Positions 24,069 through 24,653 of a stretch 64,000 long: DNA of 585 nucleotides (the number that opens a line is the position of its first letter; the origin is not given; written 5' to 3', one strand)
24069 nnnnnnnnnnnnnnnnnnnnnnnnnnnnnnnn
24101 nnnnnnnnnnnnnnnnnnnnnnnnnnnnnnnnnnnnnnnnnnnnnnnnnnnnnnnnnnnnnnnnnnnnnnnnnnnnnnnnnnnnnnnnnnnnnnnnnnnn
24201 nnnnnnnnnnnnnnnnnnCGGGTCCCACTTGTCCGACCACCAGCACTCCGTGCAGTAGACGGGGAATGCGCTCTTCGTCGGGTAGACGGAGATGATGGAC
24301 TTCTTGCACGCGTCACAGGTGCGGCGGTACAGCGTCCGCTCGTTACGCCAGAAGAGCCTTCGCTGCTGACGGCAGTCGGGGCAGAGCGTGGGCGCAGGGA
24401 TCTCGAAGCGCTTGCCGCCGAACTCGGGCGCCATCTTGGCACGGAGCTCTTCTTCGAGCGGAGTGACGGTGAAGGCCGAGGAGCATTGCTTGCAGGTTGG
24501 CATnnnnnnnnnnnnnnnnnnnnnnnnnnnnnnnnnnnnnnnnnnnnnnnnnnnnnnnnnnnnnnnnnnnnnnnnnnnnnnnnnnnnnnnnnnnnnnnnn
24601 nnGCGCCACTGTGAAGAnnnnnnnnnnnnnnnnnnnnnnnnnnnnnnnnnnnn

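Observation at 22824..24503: Pseudo-twofold internal architecture: homologous N- and C-terminal zinc-ribbon modules and a duplicated Cys-block/KEEYE unit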

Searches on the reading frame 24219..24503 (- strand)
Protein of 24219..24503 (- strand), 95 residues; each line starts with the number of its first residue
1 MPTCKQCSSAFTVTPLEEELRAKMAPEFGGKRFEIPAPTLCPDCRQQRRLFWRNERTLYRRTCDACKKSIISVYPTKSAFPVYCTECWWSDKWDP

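Call 53: search_protein_representatives(alignment_id=A2)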
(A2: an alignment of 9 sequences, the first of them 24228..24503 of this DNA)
Query: 9 sequences, 85 profile positions. Proteins with E-value up to 0.001 (for the whole library): 3275; up to 1e-10: 2036; up to 1e-30: 480. The best 150 are listed.
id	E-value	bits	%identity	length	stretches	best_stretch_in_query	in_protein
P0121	1.7e-61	220.7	-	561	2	1-85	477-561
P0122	2.0e-61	220.5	-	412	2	1-85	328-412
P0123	1.9e-59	214.2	-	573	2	2-85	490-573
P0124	1.3e-58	211.5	-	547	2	3-85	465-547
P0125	6.5e-58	209.3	-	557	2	1-85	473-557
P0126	7.8e-58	209.0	-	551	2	2-83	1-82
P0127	1.3e-57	208.3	-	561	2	1-85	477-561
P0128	2.2e-57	207.6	-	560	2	1-85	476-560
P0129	2.7e-57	207.3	-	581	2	1-84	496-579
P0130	3.0e-57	207.1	-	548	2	1-85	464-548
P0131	3.0e-57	207.1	-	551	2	2-83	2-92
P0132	4.6e-57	206.5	-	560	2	3-85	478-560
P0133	8.9e-57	205.6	-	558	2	1-85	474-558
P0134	1.6e-56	204.8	-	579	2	1-85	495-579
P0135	2.3e-56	204.3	-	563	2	1-85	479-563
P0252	2.0e-45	169.2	-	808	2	3-83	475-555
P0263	4.5e-45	168.1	-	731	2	3-83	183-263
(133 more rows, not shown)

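Call 55: search_protein_families(library=pfam, proteins=[P0252, P0263], max_evalue=0.1)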
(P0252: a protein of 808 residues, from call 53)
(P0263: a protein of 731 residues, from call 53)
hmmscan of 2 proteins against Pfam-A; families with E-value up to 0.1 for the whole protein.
P0252 (808 aa): 1 family
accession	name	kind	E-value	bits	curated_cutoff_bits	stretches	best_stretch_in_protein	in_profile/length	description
PF09606.15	Med15_N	-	0.079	13.1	24.1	0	380-404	40-64/72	ARC105/Med15 mediator subunit N-terminal KIX domain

P0263 (731 aa): 5 families
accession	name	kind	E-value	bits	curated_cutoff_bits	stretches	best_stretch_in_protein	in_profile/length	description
PF00583.31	Acetyltransf_1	-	3e-08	34.4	20.7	1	42-123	29-116/116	Acetyltransferase (GNAT) family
PF13508.13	Acetyltransf_7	-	5.9e-08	33.4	27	1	48-124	5-83/84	Acetyltransferase (GNAT) domain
PF13673.13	Acetyltransf_10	-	2.3e-06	28.1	23.6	1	49-140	34-124/128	Acetyltransferase (GNAT) domain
PF13527.13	Acetyltransf_9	-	0.038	14.4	25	0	74-125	77-126/127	Acetyltransferase (GNAT) domain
PF14542.12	Acetyltransf_CG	-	0.069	13.7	30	0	60-102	12-57/80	GCN5-related N-acetyl-transferase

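Call 76: predict_structure(alignment_id=A3)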
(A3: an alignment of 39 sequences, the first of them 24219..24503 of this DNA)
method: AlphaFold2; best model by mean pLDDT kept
length: 95 residues; sequences in the alignment: 39
mean_pLDDT: 89.1   pTM: 0.51
mean pLDDT of the five models: 89.1, 89.0, 88.4, 88.1, 87.4
residues with pLDDT >= 90: 60; 70-90: 30; 50-70: 5; < 50: 0
segments of 3 or more residues with pLDDT < 50: none
pLDDT, mean of each block of 10 residues (from residue 1): 95 93 93 93 89 74 93 87 91 76
secondary structure, 60 per line:
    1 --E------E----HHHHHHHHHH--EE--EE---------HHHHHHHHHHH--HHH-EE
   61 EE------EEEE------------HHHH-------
elements in order: H15-24 H42-52 E59-62 E69-72 H85-88

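Call 78: fold_search(model_id=the predicted structure, library=pdb)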
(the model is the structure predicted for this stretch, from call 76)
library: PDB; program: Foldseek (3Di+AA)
matches with E <= 10: 76; with E <= 0.001: 0
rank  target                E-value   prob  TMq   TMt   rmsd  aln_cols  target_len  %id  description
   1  7n5s_A                1.1e+00  0.04  0.16  0.15  14.6       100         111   15  ZBTB7A Zinc Finger Domain Bound to -200 Site of Fetal Globin Promoter (Oligo 6) (released 2021-08-25)
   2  2xjy_A                1.2e+00  0.06  0.23  0.18  12.2       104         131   19  Crystal structure of the LMO2:LDB1-LID complex, P21 crystal form (released 2010-07-21)
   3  8ffz_A                1.2e+00  0.04  0.17  0.07  12.9        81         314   17  TFIIIA-TFIIIC-Brf1-TBP complex bound to 5S rRNA gene (released 2023-06-21)
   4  2luy_MODEL_1_A        1.5e+00  0.08  0.23  0.23   8.1        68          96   15  Solution structure of the tandem zinc finger domain of fission yeast Stc1 (released 2013-05-08)
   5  5t0u_A                1.6e+00  0.04  0.16  0.11  11.2        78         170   15  CTCF ZnF2-7 and DNA complex structure (released 2017-05-24)
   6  8ssq_D                1.8e+00  0.06  0.21  0.11  10.9        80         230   12  ZnFs 3-11 of CCCTC-binding factor (CTCF) Complexed with 35mer DNA 35-4 (released 2023-08-02)
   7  5und_A                2.0e+00  0.04  0.18  0.12  12.1        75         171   19  Crystal Structure of CTCF(ZnF 4-10) With 28-mer DNA (released 2017-05-24)
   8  5yeg_B                2.0e+00  0.04  0.18  0.14  12.1        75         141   19  Crystal structure of CTCF ZFs4-8-Hs5-1a complex (released 2017-11-29)
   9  6e93_A                2.1e+00  0.02  0.14  0.12  11.9        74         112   14  Crystal Structure of ZBTB38 C-terminal Zinc Fingers 6-9 in complex with methylated DNA (released 2018-11-07)
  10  5z28_B                2.2e+00  0.06  0.23  0.23   9.3       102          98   20  AtVAL2 PHD-Like domain (released 2018-05-02)
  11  5t00_D                2.2e+00  0.04  0.19  0.15  11.9        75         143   16  Human CTCF ZnF3-7 and methylated DNA complex (released 2017-05-24)
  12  8ssu_A                2.2e+00  0.03  0.15  0.08  11.6        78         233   15  ZnFs 3-11 of CCCTC-binding factor (CTCF) Complexed with 19mer DNA (released 2023-08-02)
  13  1mey_C                2.2e+00  0.02  0.14  0.15  11.6        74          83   19  CRYSTAL STRUCTURE OF A DESIGNED ZINC FINGER PROTEIN BOUND TO DNA (released 1997-03-12)
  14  6e94_A                2.2e+00  0.02  0.14  0.12  11.8        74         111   14  Crystal Structure of ZBTB38 C-terminal Zinc Fingers 6-9 K1055R in complex with methylated DNA (released 2018-11-07)
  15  8ssq_A                2.4e+00  0.06  0.23  0.11  10.9        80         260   12  ZnFs 3-11 of CCCTC-binding factor (CTCF) Complexed with 35mer DNA 35-4 (released 2023-08-02)
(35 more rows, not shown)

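Call 81: search_dna_similar(query=window:24219-24503:-, collection=phages, mode=protein, max_evalue=0.01, max_rows=15)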
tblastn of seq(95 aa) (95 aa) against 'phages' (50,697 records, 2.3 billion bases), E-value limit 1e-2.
Records with a match: 1; places in all: 1; records where one place covers at least 80% of the query: 1.
Best place of each record, by identity: <60% 1.
By first word of the organism name: Bacteriophage 1.
By host as written in the record: - 1.
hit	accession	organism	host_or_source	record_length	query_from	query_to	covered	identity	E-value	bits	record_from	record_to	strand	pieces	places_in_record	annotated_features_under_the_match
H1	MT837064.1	Bacteriophage sp.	human fecal samples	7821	4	94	96%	30.8%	1e-4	44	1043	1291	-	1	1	record has no annotation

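Call 82: search_dna_similar(query=window:24219-24503:-, collection=plasmids, mode=protein, max_evalue=0.01, max_rows=15)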
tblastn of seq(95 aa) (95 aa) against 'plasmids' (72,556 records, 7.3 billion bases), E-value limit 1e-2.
Records with a match: 2; places in all: 2; records where one place covers at least 80% of the query: 2.
Best place of each record, by identity: <60% 2.
By first word of the organism name: Pusillibacter 1; Subdoligranulum 1.
By predicted mobility (MOB-suite, as given by PLSDB): conjugative 1; non-mobilizable 1.
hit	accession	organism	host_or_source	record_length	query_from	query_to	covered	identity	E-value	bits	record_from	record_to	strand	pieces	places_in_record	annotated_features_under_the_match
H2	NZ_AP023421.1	Pusillibacter faecalis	Homo sapiens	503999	3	88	91%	30.2%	3e-3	42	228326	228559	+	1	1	zinc-ribbon domain containing protein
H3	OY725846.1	Subdoligranulum variabile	-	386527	3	94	97%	27.2%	4e-3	42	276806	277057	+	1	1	none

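Call 83: get_annotated_region(hit=H2, flank=3000)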
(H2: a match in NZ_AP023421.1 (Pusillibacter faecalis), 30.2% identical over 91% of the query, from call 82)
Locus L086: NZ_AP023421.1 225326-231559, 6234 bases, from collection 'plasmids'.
description: Pusillibacter faecalis strain MM59 plasmid pMM59_01
organism: Pusillibacter faecalis (NCBI taxid 2714358)
taxonomy: Bacteria; Bacillota; Clostridia; Eubacteriales; Oscillospiraceae; Pusillibacter; Pusillibacter faecalis
host: -; source: Homo sapiens; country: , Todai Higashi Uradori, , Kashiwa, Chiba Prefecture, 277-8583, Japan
typing (MOB-suite, as given by PLSDB): conjugative; relaxase MOBQ,MOBV; mating-pair formation MPF_T
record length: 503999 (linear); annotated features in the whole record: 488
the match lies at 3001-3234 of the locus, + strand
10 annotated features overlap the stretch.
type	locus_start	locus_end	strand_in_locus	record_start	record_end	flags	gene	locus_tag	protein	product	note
CDS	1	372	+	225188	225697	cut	ruvC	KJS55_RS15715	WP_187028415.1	crossover junction endodeoxyribonuclease RuvC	GO:0006310 - DNA recombination [Evidence IEA]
CDS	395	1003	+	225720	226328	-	ruvA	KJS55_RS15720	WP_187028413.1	Holliday junction branch migration protein RuvA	GO:0006310 - DNA recombination [Evidence IEA]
CDS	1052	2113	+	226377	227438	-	ruvB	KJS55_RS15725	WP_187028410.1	Holliday junction branch migration DNA helicase RuvB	GO:0006310 - DNA recombination [Evidence IEA]; GO:0006281 - DNA repair [Evidence IEA]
CDS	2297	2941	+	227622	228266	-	-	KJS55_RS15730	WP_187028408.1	sigma-70 family RNA polymerase sigma factor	GO:0006352 - DNA-templated transcription initiation [Evidence IEA]; GO:0006355 - regulation of DNA-templated ...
CDS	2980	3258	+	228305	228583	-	-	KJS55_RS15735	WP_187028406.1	zinc-ribbon domain containing protein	-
CDS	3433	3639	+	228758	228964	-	-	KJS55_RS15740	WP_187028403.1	DUF1858 domain-containing protein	-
CDS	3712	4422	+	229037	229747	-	-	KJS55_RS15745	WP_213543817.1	class I SAM-dependent methyltransferase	-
CDS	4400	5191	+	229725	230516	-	-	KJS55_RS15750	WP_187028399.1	Nif3-like dinuclear metal center hexameric protein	GO:0008150 - biological_process [Evidence IEA]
CDS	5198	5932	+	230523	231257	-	-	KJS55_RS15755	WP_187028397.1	YebC/PmpR family DNA-binding transcriptional regulator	-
CDS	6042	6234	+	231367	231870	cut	-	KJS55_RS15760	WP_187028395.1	amidase domain-containing protein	-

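Call 84: get_annotated_region(hit=H1, flank=2000)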
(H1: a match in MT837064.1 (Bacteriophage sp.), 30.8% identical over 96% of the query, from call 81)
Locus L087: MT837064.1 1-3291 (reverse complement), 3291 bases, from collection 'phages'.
description: UNVERIFIED: Bacteriophage sp. clone scaffold_3797 genomic sequence.
organism: Bacteriophage sp. (NCBI taxid 38018)
taxonomy: Viruses
host: -; source: human fecal samples; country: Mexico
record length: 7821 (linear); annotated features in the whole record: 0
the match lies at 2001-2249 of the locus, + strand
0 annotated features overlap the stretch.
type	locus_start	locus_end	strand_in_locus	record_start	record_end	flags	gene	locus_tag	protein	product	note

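Call 88: search_protein_families(library=pfam, proteins=[L086:2297-2941:+, L087:1299-1868:+], max_evalue=0.01)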
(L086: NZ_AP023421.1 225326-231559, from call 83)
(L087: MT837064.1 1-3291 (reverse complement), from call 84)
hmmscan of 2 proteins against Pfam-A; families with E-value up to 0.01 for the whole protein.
L086:2297-2941:+ (214 aa): 8 families
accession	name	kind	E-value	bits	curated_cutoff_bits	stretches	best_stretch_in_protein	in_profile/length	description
PF04542.20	Sigma70_r2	-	7.6e-16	58.1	24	1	36-105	1-70/71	Sigma-70 region 2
PF08281.18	Sigma70_r4_2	-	9.4e-08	32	25.7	1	159-201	10-53/54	Sigma-70, region 4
PF12645.13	HTH_16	-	0.0004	20.9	22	1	23-77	5-65/65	Helix-turn-helix domain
PF13384.12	HTH_23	-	0.00041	20.5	24.6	1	165-198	8-41/50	Homeodomain-like domain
PF13518.12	HTH_28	-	0.0019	18.7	25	1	165-199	3-37/52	Helix-turn-helix domain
PF13936.12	HTH_38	-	0.0026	17.9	27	1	157-197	2-43/44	Helix-turn-helix domain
PF07638.17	Sigma70_ECF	-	0.0028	18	21.1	1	25-207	11-184/185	ECF sigma factor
PF00196.25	GerE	-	0.0056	16.7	23.5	1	159-201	2-44/57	Bacterial regulatory proteins, luxR family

L087:1299-1868:+ (189 aa): 8 families
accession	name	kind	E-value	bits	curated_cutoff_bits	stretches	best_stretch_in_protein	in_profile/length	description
PF04542.20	Sigma70_r2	-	3.2e-14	52.9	24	1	28-97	1-69/71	Sigma-70 region 2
PF08281.18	Sigma70_r4_2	-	7.7e-12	45.1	25.7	1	142-185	10-54/54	Sigma-70, region 4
PF00196.25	GerE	-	9.6e-09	35.2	23.5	1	142-186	2-46/57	Bacterial regulatory proteins, luxR family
PF07638.17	Sigma70_ECF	-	7.2e-06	26.5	21.1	1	12-186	6-180/185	ECF sigma factor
PF04545.22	Sigma70_r4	-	1.5e-05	24.9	24.1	1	142-187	4-50/50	Sigma-70, region 4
PF04297.20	UPF0122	-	0.0019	18.9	22.7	1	132-188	7-64/101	Putative helix-turn-helix protein, YlxM / p13 like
PF13936.12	HTH_38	-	0.0047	17.1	27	0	142-179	4-42/44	Helix-turn-helix domain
PF13384.12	HTH_23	-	0.005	17.1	24.6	0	145-182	4-42/50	Homeodomain-like domain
